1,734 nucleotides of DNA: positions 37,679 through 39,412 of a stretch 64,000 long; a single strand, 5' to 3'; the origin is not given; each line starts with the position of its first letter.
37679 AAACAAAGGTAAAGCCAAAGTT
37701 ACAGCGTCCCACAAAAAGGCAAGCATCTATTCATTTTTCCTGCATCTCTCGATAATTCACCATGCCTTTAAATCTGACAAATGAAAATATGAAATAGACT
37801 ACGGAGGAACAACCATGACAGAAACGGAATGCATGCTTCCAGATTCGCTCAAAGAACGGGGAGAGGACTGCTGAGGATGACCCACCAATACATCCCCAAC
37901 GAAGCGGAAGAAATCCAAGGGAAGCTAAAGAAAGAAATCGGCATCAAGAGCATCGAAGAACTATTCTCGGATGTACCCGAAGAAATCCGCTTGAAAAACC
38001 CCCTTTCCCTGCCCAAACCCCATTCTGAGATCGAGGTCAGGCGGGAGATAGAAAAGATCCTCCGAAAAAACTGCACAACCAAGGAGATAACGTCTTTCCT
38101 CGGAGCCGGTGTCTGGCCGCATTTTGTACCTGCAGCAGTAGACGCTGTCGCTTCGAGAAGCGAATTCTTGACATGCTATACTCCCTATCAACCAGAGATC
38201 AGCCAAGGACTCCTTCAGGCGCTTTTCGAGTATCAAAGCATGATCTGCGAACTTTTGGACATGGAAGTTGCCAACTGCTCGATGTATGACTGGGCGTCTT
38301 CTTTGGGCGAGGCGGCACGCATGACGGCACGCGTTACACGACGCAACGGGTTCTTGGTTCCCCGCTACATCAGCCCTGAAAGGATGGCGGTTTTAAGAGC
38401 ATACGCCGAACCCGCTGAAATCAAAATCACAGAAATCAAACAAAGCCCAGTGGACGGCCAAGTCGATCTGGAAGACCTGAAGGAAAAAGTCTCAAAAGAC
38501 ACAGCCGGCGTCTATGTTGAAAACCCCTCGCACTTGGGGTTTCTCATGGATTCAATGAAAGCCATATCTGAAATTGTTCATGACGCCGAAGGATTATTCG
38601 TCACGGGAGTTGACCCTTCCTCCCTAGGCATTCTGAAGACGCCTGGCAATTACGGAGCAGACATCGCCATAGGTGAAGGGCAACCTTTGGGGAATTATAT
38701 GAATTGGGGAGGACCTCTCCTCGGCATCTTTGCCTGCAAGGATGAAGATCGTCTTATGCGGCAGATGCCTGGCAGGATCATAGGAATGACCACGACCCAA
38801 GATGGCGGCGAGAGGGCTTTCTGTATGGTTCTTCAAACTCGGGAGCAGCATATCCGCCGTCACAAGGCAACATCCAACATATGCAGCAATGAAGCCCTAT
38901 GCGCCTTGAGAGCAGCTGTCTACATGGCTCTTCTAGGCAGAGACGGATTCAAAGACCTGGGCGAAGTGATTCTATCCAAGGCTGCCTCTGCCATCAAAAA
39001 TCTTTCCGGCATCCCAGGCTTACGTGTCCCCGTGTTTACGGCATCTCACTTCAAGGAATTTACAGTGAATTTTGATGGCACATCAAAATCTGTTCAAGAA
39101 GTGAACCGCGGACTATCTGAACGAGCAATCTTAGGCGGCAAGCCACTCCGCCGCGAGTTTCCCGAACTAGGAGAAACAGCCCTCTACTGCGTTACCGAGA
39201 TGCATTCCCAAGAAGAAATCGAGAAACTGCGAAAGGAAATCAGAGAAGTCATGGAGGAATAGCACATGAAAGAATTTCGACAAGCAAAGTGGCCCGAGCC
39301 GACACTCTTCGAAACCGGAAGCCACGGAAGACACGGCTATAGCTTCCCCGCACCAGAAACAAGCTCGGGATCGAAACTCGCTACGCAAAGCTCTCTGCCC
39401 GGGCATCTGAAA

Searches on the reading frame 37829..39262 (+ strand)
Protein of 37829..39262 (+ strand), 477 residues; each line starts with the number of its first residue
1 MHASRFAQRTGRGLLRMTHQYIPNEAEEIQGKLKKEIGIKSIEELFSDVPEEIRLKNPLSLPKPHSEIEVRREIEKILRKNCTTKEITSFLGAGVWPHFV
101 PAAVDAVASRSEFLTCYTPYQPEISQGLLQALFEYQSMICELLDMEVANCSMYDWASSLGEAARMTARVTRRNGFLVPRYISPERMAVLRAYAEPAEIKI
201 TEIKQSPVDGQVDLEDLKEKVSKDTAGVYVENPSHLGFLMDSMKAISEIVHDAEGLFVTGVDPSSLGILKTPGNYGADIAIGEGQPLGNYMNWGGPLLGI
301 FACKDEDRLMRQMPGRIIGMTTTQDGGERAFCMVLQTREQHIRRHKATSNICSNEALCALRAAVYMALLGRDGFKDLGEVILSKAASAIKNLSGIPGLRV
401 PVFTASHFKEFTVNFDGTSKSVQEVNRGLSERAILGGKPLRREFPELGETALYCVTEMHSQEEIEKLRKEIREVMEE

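Call 85: search_protein_families(library=pfam, proteins=[window:37829-39262:+], max_evalue=0.0001)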
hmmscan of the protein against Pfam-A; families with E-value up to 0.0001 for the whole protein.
window:37829-39262:+ (477 aa): 1 family
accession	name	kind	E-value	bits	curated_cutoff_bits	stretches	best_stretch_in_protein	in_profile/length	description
PF02347.22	GDC-P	-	6.6e-109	365.1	26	1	20-468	2-426/429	Glycine cleavage system P-protein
